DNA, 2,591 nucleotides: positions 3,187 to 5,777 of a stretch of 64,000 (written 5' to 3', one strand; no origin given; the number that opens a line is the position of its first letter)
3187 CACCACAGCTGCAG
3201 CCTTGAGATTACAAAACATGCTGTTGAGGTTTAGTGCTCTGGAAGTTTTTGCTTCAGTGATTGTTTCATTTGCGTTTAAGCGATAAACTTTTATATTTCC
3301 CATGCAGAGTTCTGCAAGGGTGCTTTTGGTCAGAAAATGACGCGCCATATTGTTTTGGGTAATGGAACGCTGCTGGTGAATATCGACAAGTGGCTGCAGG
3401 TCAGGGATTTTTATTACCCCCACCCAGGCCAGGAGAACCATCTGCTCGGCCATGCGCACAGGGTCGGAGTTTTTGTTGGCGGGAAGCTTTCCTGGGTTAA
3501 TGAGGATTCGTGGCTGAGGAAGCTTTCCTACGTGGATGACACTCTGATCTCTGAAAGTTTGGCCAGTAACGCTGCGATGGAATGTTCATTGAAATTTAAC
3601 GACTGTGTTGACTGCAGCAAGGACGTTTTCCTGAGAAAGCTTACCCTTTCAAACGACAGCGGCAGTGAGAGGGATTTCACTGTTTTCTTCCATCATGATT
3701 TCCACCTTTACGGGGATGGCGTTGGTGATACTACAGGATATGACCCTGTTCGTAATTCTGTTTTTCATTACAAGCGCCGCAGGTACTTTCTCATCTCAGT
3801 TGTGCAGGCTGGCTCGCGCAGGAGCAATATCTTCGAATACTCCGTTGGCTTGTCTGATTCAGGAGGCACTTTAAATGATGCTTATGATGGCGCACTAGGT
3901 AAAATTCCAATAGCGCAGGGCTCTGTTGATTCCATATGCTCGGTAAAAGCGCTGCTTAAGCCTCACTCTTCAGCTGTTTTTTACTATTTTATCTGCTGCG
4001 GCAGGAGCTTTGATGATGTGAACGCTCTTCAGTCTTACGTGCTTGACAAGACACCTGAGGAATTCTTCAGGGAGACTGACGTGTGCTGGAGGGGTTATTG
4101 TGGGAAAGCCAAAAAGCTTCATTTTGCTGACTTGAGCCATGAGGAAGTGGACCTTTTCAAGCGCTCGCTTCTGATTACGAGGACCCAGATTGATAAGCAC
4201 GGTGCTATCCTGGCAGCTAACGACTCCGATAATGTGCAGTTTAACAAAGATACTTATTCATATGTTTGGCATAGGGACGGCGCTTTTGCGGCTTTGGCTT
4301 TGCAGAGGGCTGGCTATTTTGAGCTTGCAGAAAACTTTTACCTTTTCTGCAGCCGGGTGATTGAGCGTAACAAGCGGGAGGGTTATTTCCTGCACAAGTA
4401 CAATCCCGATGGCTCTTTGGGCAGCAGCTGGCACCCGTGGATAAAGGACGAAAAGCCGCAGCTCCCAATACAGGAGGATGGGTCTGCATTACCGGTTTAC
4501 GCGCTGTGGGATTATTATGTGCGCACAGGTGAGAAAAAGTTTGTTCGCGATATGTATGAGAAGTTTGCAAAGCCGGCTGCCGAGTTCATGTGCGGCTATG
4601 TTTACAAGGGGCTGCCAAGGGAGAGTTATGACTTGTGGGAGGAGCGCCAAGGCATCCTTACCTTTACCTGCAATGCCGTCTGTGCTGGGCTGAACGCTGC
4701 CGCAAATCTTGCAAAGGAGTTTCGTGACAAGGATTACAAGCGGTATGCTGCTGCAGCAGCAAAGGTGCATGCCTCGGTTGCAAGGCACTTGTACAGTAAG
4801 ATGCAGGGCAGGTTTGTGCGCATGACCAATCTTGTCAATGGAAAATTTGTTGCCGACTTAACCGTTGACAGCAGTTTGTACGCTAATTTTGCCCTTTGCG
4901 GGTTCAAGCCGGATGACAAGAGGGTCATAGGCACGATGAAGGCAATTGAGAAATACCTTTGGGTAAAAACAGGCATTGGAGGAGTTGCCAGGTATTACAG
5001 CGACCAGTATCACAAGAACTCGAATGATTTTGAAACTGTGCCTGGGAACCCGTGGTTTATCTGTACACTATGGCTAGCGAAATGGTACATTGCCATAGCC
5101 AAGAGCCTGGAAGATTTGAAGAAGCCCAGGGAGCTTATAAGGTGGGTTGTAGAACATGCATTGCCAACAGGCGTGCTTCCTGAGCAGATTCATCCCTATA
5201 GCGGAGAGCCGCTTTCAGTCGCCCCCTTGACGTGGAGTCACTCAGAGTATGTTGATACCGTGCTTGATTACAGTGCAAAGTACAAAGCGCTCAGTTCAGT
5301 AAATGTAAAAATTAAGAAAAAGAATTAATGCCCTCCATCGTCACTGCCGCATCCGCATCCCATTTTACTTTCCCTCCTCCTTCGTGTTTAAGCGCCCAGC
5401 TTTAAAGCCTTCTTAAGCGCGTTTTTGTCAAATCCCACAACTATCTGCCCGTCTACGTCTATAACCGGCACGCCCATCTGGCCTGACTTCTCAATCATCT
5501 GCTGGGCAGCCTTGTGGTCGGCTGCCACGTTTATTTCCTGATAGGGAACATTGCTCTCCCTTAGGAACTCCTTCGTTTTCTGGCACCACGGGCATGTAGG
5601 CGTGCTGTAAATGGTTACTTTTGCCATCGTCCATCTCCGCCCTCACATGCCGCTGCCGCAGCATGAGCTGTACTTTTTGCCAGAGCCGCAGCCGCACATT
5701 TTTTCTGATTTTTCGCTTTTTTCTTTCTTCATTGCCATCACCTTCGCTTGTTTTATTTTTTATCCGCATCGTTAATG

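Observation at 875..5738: Mirror-image thiol/metal island carrying seven Cys-rich micro-ORFs that the ORF track cannot see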

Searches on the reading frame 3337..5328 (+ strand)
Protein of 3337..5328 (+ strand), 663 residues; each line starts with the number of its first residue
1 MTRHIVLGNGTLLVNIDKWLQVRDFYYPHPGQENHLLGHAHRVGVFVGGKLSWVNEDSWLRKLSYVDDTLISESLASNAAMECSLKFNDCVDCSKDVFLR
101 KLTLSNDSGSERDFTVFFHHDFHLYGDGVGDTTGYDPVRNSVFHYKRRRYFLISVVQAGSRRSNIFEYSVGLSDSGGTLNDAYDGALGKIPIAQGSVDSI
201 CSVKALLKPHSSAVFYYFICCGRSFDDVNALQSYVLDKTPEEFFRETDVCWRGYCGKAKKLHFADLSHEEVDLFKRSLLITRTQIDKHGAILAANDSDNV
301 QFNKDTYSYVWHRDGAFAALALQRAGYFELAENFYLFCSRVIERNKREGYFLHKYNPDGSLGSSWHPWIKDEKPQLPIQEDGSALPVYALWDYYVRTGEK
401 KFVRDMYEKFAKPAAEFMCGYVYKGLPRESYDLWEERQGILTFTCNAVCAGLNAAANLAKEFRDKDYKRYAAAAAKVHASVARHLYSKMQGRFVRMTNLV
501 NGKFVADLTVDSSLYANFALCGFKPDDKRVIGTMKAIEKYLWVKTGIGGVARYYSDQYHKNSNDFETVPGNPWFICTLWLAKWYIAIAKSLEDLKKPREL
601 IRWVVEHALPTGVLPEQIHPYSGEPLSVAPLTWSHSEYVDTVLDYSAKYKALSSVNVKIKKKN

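Call 3: search_protein_families(library=pfam, proteins=[window:3337-5328:+], max_evalue=1)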
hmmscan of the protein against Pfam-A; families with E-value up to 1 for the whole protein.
window:3337-5328:+ (663 aa): 2 families
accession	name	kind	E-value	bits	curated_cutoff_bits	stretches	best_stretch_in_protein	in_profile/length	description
PF00723.27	Glyco_hydro_15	-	5.5e-31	108.4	22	1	279-641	12-425/427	Glycosyl hydrolases family 15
PF22422.2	MGH1-like_GH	-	0.079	13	27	0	449-512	180-243/356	Mannosylglycerate hydrolase MGH1-like glycoside hydrolase domain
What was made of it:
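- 3337..5328 (+): GH15 glycoside hydrolase. It is a bystander that converges on the minus-strand module. Pfam Glyco_hydro_15 (call 3).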

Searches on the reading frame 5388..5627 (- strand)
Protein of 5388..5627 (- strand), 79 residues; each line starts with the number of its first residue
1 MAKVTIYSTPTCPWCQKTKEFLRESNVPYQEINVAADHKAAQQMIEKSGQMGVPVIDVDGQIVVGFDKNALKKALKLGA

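Call 3: search_protein_families(library=pfam, proteins=[window:5388-5627:-], max_evalue=1)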
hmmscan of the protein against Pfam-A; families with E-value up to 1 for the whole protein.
window:5388-5627:- (79 aa): 14 families
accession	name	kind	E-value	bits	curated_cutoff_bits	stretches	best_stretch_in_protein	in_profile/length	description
PF00462.30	Glutaredoxin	-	4.5e-21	75.2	22.9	1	4-63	1-60/60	Glutaredoxin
PF13417.12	GST_N_3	-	2.8e-08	34.4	22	1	7-64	2-58/75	Glutathione S-transferase, N-terminal domain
PF05768.20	Glrx-like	-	1.7e-05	25.5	26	1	3-71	1-72/77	Glutaredoxin-like domain (DUF836)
PF13192.12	Thioredoxin_3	-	2.1e-05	24.9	24.8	1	3-64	2-61/76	Thioredoxin domain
PF13409.12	GST_N_2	-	2.5e-05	25.2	25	1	11-66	1-60/70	Glutathione S-transferase, N-terminal domain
PF06953.17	ArsD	-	0.0051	17.5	27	1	30-64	50-84/123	Arsenical resistance operon protein ArsD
PF03960.21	ArsC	-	0.014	16.2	24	1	7-73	1-78/79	ArsC family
PF18763.7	ddrB-ParB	-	0.061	13.9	27.6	1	25-65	33-74/121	ddrB-like ParB superfamily domain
PF13098.12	Thioredoxin_2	-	0.063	14.1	27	1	4-46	9-47/104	Thioredoxin-like domain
PF01323.26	DSBA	-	0.064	13.5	25.6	0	36-68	150-182/191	DSBA-like thioredoxin domain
PF02798.26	GST_N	-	0.068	14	20.9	1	3-61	2-62/76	Glutathione S-transferase, N-terminal domain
PF07282.18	Cas12f1-like_TNB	-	0.073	13.7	26.3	1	7-42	26-58/60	Cas12f1-like, TNB domain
PF13462.12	Thioredoxin_4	-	0.13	12.8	23.2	0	3-20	16-33/165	Thioredoxin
PF22148.1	Fervidolysin_NPro-like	-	0.14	13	21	1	58-76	16-36/81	Fervidolysin N-terminal prodomain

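Call 7: find_encoding_contigs(protein=window:5388-5627:-, flank=6000, max_places=10)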
Protein window:5388-5627:- (79 aa): no gene with exactly this product is on record in the collection.

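Call 19: search_protein_families(library=ncbifam, proteins=[window:5388-5627:-], max_evalue=1)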
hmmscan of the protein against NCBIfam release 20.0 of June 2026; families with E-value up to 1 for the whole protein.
window:5388-5627:- (79 aa): 36 families (the best 25 are shown)
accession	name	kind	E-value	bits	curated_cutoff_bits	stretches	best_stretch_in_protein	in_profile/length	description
TIGR02196.1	GlrX_YruB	hypoth_equivalog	4.5e-30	103.9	88.55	1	3-76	1-74/74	glutaredoxin-like protein, YruB-family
NF041212.1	Uxx_star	subfamily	1.1e-17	64.1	66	1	4-68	1-66/70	Uxx-star family glutaredoxin-like (seleno)protein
TIGR02181.1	GRX_bact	equivalog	1.2e-16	60.7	90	1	4-68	1-66/80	glutaredoxin 3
NF007923.0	PRK10638.1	equivalog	4.8e-16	58.6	129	1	1-68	1-68/83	glutaredoxin 3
TIGR02194.1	GlrX_NrdH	subfamily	7.5e-14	51.7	85.75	1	4-73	1-70/72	glutaredoxin-like protein NrdH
TIGR02200.1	GlrX_actino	hypoth_equivalog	4e-11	43.2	89.5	1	3-60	1-59/77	mycoredoxin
NF045501.1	HUGP_GUXX-star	exception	4e-11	42.9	325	1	2-67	165-231/236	HUGP/GUXX-star fusion selenoprotein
NF041114.2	gluta_UXX_star_1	equivalog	7.6e-11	42.1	72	1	4-67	1-65/70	UXX-star selenoprotein family 1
TIGR02180.1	GRX_euk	equivalog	1.1e-09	38.3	87.25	1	4-68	1-70/84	glutaredoxin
TIGR02190.1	GlrX-dom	hypoth_equivalog_domain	1.7e-09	37.5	99.3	1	3-68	9-73/79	glutaredoxin-family domain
NF041211.1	gluta_UXX_star_2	equivalog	2e-09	37.3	100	1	4-67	1-65/71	UXX-star (seleno)protein family 2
NF047338.1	gluta_UXX_star_3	exception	1.7e-08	34.4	97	1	4-64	1-62/70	UXX-star (seleno)protein family 3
TIGR01617.1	arsC_related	subfamily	1.1e-07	32.1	75.05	1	5-43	2-40/117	Spx/MgsR family RNA polymerase-binding regulatory protein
NF002459.0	PRK01655.1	subfamily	1.2e-07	31.8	123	1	4-44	2-42/132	transcriptional regulator Spx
NF041106.1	ArsC_rel_Se_1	subfamily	6.7e-06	26.6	85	2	37-69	73-105/107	ArsC family (seleno)protein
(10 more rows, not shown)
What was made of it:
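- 5388..5627 (-): Glutaredoxin-like thioredoxin 2 (YruB family, CPWC). TIGR02196 scores 103.9 bits (call 19).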

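Call 41: find_homologous_proteins(query=window:5391-5627:-, max_evalue=1e-20)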
Query window:5391-5627:- (79 aa): 3093 proteins with E <= 1e-20 among 6366 candidates; the best 120 are listed.
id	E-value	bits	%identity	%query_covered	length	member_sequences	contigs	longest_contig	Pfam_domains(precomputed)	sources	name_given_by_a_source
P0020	1.6e-45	170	100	100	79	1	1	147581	PF00462.31,PF13192.13,PF05768.21,PF13417.13,PF13409.13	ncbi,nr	ncbi:glutathione S-transferase N-terminal domain-containing protein [Candidatus Woesearchaeota archa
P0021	5.7e-40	152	83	99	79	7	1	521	PF00462.31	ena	-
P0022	8.9e-40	152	84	100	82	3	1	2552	PF00462.31,PF05768.21,PF13417.13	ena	-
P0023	7.0e-39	149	80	100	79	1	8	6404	PF00462.31,PF13417.13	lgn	-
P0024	1.1e-38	148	76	100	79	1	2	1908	PF00462.31,PF13417.13,PF13409.13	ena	-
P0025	1.5e-38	148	84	100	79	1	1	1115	PF00462.31,PF13192.13,PF13417.13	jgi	jgi:glutaredoxin-like YruB-family protein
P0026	2.2e-38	147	79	99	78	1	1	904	PF00462.31,PF13192.13,PF05768.21,PF13417.13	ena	-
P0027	2.8e-38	147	84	100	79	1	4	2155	PF00462.31,PF13417.13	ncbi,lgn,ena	ncbi:MAG: Uxx-star family glutaredoxin-like (seleno)protein [Nanoarchaeota archaeon]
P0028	5.0e-38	146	81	100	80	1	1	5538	PF00462.31,PF05768.21,PF13417.13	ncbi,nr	ncbi:glutathione S-transferase N-terminal domain-containing protein [Candidatus Woesearchaeota archa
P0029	5.4e-38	146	82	99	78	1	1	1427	PF00462.31,PF13417.13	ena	-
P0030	5.7e-38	146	83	97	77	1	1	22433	PF00462.31,PF13417.13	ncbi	-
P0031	1.1e-37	145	85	99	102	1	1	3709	PF00462.31,PF13417.13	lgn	-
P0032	1.4e-37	145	84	97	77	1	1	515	PF00462.31,PF13417.13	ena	-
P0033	1.6e-37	144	81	99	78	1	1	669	PF00462.31,PF13417.13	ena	-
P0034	2.0e-37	144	80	100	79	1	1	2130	PF00462.31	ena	-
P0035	2.1e-37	144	80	100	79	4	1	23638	PF00462.31,PF05768.21,PF13417.13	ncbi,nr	ncbi:glutathione S-transferase N-terminal domain-containing protein [Candidatus Woesearchaeota archa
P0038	3.4e-37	143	82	97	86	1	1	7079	PF00462.31,PF13417.13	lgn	-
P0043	1.2e-36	142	82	97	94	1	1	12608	PF00462.31,PF13192.13,PF13417.13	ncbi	-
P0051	3.1e-36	140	77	99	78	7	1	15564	PF00462.31,PF13417.13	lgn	-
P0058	8.4e-36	139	78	99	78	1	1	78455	PF00462.31,PF05768.21,PF13417.13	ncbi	-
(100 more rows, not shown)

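Call 42: find_encoding_contigs(protein=P0030, flank=3000, max_places=1)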
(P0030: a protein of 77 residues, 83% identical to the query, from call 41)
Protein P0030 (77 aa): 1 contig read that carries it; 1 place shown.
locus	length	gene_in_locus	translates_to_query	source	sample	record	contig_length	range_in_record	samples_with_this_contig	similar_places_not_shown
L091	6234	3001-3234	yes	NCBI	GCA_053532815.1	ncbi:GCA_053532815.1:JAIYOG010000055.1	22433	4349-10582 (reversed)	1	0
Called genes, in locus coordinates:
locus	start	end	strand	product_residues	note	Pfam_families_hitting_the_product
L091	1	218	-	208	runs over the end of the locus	PF00578:AhpC-TSA, PF08534:Redoxin, PF00085:Thioredoxin, PF13098:Thioredoxin_2 (weak), PF13905:Thioredoxin_8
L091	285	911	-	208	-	PF19810:HFX_2341_N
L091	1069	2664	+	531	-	PF00578:AhpC-TSA, PF08534:Redoxin, PF13098:Thioredoxin_2 (weak), PF11376:DUF3179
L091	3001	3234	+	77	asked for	PF00462:Glutaredoxin, PF13417:GST_N_3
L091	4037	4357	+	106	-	PF01638:HxlR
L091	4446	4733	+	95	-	-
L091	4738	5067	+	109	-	PF07883:Cupin_2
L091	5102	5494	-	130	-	PF01850:PIN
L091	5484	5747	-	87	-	PF02697:VAPB_antitox (weak), PF24434:DUF7557 (faint)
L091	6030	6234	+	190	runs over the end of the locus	PF00561:Abhydrolase_1 (faint), PF06821:Ser_hydrolase, PF12697:Abhydrolase_6 (faint)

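Call 43: find_encoding_contigs(protein=P0035, flank=3000, max_places=1)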
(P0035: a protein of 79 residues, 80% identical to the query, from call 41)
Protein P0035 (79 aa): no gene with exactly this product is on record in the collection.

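Call 44: find_encoding_contigs(protein=P0043, flank=3000, max_places=1)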
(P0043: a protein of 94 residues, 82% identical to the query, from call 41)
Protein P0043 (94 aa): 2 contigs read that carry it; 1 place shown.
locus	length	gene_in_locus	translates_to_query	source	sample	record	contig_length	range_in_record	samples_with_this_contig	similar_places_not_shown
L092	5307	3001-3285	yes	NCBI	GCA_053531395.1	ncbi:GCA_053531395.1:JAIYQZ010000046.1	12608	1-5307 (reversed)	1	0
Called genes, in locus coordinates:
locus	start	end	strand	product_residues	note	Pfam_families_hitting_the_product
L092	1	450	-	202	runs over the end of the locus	PF00578:AhpC-TSA, PF08534:Redoxin, PF00085:Thioredoxin, PF13905:Thioredoxin_8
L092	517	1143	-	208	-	PF19810:HFX_2341_N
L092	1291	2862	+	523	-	PF00578:AhpC-TSA, PF08534:Redoxin, PF11376:DUF3179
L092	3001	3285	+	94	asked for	PF00462:Glutaredoxin, PF13192:Thioredoxin_3 (weak), PF13417:GST_N_3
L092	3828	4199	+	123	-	PF01638:HxlR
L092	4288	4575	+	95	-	-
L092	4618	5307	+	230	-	?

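Call 47: search_protein_families(library=pfam, proteins=[L092:3606-3743:-, L091:3329-3451:-], max_evalue=0.01)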
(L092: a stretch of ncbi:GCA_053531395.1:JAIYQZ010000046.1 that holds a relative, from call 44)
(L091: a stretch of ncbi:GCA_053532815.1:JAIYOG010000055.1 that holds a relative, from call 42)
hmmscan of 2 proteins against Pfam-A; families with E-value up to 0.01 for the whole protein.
L092:3606-3743:- (45 aa): 0 families

L091:3329-3451:- (40 aa): 0 families

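Call 48: find_encoding_contigs(protein=P0023, flank=2500, max_places=2)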
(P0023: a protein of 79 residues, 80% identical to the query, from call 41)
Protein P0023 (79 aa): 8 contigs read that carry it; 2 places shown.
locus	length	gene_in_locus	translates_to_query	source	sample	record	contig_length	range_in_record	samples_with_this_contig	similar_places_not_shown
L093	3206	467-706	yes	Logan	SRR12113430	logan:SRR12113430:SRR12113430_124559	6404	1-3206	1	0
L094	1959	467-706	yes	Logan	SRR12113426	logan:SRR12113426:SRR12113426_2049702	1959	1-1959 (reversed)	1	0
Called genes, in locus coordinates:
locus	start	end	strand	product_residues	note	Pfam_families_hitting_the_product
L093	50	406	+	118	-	-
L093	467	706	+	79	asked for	PF00462:Glutaredoxin, PF13417:GST_N_3 (weak)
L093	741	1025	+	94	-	-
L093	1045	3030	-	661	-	PF00723:Glyco_hydro_15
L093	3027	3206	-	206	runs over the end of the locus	PF04199:Cyclase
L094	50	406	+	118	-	-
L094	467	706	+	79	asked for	PF00462:Glutaredoxin, PF13417:GST_N_3 (weak)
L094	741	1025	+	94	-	-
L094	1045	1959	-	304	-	?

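Call 49: find_encoding_contigs(protein=P0038, flank=2500, max_places=1)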
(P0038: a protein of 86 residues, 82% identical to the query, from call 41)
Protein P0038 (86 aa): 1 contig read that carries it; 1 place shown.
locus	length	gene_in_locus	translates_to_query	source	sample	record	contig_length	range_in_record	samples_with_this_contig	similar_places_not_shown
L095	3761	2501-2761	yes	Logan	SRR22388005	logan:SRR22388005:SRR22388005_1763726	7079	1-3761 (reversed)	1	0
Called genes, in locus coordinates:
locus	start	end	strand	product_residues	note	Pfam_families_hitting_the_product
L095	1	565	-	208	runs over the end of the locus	PF19810:HFX_2341_N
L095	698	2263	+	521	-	PF00578:AhpC-TSA, PF08534:Redoxin, PF11376:DUF3179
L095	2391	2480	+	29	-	-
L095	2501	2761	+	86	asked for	PF00462:Glutaredoxin, PF13417:GST_N_3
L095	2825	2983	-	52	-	-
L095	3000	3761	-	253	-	?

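Call 50: find_encoding_contigs(protein=P0058, flank=2500, max_places=1)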
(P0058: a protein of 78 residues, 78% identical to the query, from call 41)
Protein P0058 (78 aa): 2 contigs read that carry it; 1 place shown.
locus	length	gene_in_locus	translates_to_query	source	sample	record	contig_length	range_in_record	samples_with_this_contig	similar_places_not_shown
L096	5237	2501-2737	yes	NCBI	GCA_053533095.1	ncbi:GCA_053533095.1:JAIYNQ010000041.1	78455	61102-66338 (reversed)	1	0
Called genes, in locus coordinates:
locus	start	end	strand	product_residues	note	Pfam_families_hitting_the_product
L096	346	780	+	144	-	PF18765:Polbeta, PF01909:NTP_transf_2 (weak)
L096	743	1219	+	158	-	-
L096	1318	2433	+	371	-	PF00188:CAP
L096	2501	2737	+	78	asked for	PF05768:Glrx-like (weak), PF00462:Glutaredoxin, PF13417:GST_N_3 (weak)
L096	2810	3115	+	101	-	PF01451:LMWPc (faint)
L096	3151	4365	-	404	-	PF01970:TctA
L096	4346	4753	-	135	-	-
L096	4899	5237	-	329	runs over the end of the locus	PF00814:TsaD, PF22521:HypF_C_2 (weak)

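Call 89: find_encoding_contigs(protein=P0051, flank=2500, max_places=2)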
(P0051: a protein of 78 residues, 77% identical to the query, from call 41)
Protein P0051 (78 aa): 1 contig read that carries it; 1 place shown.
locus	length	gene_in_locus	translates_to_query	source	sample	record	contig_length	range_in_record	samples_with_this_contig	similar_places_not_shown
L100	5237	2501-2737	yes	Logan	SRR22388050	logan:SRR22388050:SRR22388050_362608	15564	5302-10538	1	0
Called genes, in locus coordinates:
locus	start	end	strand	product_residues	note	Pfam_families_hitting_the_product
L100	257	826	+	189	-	PF01909:NTP_transf_2, PF18765:Polbeta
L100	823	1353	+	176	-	-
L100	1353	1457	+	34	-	-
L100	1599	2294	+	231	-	PF02518:HATPase_c (weak)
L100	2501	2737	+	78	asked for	PF00462:Glutaredoxin, PF13417:GST_N_3 (weak)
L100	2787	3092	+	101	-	PF01451:LMWPc (faint)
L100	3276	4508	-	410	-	PF01970:TctA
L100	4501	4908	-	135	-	-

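Call 91: search_protein_families(library=pfam, proteins=[L093:50-406:+], max_evalue=0.001)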
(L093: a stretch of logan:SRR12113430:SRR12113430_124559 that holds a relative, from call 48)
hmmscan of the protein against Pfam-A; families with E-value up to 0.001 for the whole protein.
L093:50-406:+ (118 aa): 1 family
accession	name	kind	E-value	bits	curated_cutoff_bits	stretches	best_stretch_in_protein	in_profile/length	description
PF02635.20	DsrE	-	4e-05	24.2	22.7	1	13-118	10-116/116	DsrE/DsrF-like family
